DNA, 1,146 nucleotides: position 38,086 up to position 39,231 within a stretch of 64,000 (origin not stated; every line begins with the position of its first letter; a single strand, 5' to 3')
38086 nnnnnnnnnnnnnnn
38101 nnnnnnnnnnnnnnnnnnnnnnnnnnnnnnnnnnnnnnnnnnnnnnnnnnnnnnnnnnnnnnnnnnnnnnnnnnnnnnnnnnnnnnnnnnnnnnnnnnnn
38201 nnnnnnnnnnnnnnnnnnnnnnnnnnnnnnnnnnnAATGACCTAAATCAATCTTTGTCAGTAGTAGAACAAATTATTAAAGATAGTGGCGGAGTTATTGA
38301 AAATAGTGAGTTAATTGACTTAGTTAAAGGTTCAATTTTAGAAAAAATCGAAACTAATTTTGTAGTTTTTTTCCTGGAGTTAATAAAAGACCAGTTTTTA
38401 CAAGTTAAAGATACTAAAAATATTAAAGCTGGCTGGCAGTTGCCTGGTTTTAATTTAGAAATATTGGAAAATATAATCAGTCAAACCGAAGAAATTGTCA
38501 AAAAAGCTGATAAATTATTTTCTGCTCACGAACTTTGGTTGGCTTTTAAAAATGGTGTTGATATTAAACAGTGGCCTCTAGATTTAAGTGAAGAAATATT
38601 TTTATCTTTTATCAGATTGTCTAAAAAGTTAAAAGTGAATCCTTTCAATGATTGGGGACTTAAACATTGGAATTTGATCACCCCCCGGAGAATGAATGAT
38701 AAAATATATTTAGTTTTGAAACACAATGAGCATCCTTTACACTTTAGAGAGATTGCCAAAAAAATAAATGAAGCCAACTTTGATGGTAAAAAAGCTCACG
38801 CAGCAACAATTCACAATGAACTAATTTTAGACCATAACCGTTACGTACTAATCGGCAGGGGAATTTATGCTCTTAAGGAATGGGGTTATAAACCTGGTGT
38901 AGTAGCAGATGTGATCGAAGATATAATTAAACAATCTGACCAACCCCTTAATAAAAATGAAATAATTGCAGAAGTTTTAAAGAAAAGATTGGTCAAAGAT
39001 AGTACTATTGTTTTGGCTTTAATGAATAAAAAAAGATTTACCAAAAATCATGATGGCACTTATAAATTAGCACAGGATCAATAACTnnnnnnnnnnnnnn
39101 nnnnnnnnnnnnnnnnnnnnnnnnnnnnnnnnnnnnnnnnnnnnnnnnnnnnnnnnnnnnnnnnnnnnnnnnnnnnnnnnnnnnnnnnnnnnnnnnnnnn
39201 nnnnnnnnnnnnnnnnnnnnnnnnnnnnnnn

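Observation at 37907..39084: Stand-alone sigma-70 region-4 protein behind a perfect consensus promoter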

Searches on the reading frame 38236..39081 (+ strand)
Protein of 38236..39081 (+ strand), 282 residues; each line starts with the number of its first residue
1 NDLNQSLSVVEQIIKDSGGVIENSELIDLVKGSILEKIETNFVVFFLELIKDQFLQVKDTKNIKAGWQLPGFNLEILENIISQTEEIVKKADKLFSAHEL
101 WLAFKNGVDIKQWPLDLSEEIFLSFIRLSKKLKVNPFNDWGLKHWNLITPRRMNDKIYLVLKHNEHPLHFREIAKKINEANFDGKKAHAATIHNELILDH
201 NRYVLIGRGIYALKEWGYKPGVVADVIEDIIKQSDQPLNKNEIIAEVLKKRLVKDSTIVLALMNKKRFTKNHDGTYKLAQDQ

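Call 71: search_protein_representatives(protein=window:38236-39081:+)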
Query: 282 residues. Proteins with E-value up to 0.001 (for the whole library): 1360; up to 1e-10: 776; up to 1e-30: 452. The best 150 are listed.
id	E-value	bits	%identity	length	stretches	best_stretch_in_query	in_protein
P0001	4.7e-181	616.7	100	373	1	1-282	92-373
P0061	6.6e-68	245.6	45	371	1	5-279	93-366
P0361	1.3e-64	234.8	42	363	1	9-279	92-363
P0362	2.5e-64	233.9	44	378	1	6-279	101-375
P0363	3.1e-64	233.6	45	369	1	6-278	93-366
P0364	1.2e-62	228.3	48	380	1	9-280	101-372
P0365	2.4e-62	227.4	46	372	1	11-279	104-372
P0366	2.5e-61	224.0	42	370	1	10-280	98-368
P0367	3.2e-60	220.4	41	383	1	12-281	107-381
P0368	3.5e-59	217.0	42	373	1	10-278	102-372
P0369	5.1e-59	216.5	41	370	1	8-280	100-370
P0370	2.0e-58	214.5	48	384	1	9-278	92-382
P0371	4.4e-58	213.4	41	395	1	7-280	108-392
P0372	1.8e-57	211.4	46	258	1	32-278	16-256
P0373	1.9e-57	211.4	42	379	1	10-280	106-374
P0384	1.1e-54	202.3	41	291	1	8-279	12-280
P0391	3.4e-54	200.7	42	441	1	3-280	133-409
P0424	2.2e-49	184.9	35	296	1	9-281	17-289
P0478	1.2e-43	166.1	36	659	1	3-279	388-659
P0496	1.4e-42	162.6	35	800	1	9-279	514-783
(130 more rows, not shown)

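Call 72: search_protein_families(library=pfam, proteins=[P0478, P0496, P0391, P0384, P0424], max_evalue=0.001)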
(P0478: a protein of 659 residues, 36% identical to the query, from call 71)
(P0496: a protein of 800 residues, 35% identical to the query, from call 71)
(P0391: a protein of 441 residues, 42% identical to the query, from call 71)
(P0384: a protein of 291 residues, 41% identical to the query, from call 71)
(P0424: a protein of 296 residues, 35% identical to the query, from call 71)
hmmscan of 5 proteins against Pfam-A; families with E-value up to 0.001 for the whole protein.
P0478 (659 aa): 4 families
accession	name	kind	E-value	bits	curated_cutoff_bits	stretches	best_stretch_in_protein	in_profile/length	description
PF02355.23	SecD_SecF_C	-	1.5e-52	178.2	20.5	1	107-294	12-187/189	Protein export membrane protein SecD/SecF, C-terminal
PF04545.22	Sigma70_r4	-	2.3e-13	49.9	24.1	1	334-381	6-50/50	Sigma-70, region 4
PF05066.19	HARE-HTH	-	9e-10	39.3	25.9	1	532-596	3-71/71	HB1, ASXL, restriction endonuclease HTH domain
PF07549.19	Sec_GG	-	1.4e-07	31.2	20.3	1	23-46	1-24/28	SecD/SecF GG Motif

P0496 (800 aa): 4 families
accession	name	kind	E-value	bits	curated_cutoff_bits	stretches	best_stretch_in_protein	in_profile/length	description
PF04545.22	Sigma70_r4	-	5.6e-19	67.8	24.1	2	447-498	1-48/50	Sigma-70, region 4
PF04542.20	Sigma70_r2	-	5.8e-13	48.9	24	1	153-215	4-66/71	Sigma-70 region 2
PF04539.22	Sigma70_r3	-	1.7e-12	47.7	25.3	1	231-296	3-66/78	Sigma-70 region 3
PF05066.19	HARE-HTH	-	7.2e-11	42.8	25.9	1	659-721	3-71/71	HB1, ASXL, restriction endonuclease HTH domain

P0391 (441 aa): 2 families
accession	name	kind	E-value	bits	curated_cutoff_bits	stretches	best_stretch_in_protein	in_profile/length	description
PF04545.22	Sigma70_r4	-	5.2e-15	55.1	24.1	1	70-121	1-48/50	Sigma-70, region 4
PF05066.19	HARE-HTH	-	1e-10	42.3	25.9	1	288-345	8-71/71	HB1, ASXL, restriction endonuclease HTH domain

P0384 (291 aa): 1 family
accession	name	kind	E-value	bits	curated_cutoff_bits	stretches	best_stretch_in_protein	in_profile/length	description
PF05066.19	HARE-HTH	-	5.1e-08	33.6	25.9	1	159-201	7-51/71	HB1, ASXL, restriction endonuclease HTH domain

P0424 (296 aa): 1 family
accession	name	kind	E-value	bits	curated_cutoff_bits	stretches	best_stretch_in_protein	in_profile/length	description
PF05066.19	HARE-HTH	-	1.6e-10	41.7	25.9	1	164-196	3-35/71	HB1, ASXL, restriction endonuclease HTH domain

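Call 76: find_encoding_contigs(protein=P0496, flank=5000, max_places=3)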
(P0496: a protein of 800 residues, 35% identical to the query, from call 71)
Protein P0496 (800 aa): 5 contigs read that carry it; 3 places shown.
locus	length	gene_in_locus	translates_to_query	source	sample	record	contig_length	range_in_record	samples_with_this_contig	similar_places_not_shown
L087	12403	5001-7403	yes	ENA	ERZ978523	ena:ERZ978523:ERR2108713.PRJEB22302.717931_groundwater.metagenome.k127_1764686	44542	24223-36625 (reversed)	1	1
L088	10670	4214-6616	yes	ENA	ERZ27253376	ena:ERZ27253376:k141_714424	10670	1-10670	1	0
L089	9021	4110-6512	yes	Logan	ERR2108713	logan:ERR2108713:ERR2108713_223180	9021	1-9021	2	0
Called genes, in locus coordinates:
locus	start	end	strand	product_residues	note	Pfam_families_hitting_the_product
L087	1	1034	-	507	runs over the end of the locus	PF13541:ChlI, PF00158:Sigma54_activat (faint), PF01078:Mg_chelatase, PF07728:AAA_5, PF00493:MCM (weak), PF13335:Mg_chelatase_C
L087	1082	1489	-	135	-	PF01252:Peptidase_A8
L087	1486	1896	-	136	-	PF01258:zf-dskA_traR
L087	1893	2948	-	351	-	PF00144:Beta-lactamase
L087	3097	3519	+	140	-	-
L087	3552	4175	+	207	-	PF18780:HNH_repeat (weak)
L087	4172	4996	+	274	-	PF02195:ParB_N, PF17762:HTH_ParB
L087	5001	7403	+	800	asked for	PF04542:Sigma70_r2, PF04539:Sigma70_r3, PF04545:Sigma70_r4, PF05066:HARE-HTH (faint)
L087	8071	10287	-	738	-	PF01138:RNase_PH, PF03725:RNase_PH_C, PF03726:PNPase (weak), PF01138:RNase_PH, PF00013:KH_1, PF00575:S1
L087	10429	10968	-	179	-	PF01936:NYN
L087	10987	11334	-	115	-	PF00312:Ribosomal_S15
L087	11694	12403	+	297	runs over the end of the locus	PF02899:Phage_int_SAM_1 (weak), PF00589:Phage_integrase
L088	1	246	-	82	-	?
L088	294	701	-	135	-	PF01252:Peptidase_A8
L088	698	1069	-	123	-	PF01258:zf-dskA_traR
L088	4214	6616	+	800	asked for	PF04542:Sigma70_r2, PF04539:Sigma70_r3, PF04545:Sigma70_r4, PF05066:HARE-HTH (faint)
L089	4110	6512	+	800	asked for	PF04542:Sigma70_r2, PF04539:Sigma70_r3, PF04545:Sigma70_r4, PF05066:HARE-HTH (faint)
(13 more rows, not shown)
